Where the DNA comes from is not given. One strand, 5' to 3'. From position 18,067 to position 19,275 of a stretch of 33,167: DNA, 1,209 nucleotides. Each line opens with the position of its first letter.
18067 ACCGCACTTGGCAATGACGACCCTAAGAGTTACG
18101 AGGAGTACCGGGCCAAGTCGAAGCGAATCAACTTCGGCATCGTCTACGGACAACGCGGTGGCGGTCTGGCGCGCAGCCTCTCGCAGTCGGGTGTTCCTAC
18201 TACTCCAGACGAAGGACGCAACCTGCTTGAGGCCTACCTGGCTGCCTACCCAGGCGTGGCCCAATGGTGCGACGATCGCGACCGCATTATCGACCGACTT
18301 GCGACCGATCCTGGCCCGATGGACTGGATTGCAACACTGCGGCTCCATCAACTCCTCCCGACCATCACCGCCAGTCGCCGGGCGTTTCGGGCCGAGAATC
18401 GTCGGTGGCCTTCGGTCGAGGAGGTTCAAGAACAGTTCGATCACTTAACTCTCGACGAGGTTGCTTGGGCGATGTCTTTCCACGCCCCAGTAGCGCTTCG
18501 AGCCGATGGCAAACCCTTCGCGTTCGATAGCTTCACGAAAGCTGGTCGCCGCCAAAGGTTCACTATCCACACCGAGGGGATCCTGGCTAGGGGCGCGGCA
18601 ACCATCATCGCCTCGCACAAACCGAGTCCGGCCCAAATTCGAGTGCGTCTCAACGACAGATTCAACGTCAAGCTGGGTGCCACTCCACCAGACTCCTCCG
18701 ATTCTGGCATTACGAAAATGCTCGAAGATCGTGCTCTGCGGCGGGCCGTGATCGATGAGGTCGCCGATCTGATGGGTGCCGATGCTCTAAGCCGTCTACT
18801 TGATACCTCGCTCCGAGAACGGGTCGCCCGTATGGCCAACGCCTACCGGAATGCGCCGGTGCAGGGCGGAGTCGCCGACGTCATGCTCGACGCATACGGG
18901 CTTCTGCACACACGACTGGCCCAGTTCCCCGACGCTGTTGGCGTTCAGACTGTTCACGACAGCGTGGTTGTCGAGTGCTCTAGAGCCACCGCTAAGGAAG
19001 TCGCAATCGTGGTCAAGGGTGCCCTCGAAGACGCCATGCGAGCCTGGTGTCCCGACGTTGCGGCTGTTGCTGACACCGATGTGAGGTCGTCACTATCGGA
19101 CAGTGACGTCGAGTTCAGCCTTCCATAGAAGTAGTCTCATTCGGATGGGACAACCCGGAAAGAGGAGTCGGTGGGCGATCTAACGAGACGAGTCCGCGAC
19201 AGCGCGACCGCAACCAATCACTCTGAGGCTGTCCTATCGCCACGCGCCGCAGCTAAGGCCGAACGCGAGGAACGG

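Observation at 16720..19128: Atypical family-A DNA polymerase: proofreading exonuclease plus polymerase, no 5' nuclease, ~170-aa insertion between motifs B and C, and motif C HDE->HDS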

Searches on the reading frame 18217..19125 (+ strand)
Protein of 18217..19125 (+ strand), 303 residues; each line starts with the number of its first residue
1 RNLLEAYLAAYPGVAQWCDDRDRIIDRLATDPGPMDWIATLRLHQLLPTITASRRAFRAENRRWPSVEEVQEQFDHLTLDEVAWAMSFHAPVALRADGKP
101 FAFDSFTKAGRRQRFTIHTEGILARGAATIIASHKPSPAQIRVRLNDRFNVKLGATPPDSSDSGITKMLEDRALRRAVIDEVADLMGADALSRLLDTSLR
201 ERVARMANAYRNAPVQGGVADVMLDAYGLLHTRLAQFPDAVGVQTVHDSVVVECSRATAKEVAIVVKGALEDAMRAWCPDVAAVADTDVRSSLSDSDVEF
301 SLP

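Call 50: search_dna_similar(query=window:18217-19125:+, collection=plasmids, mode=protein, max_evalue=0.001, max_rows=25)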
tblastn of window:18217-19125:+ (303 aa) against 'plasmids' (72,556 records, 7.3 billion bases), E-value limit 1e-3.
No match.

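Call 51: search_dna_similar(query=window:18217-19125:+, collection=phages, mode=protein, max_evalue=0.001, max_rows=25)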
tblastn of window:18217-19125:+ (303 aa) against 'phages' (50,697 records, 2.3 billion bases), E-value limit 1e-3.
No match.
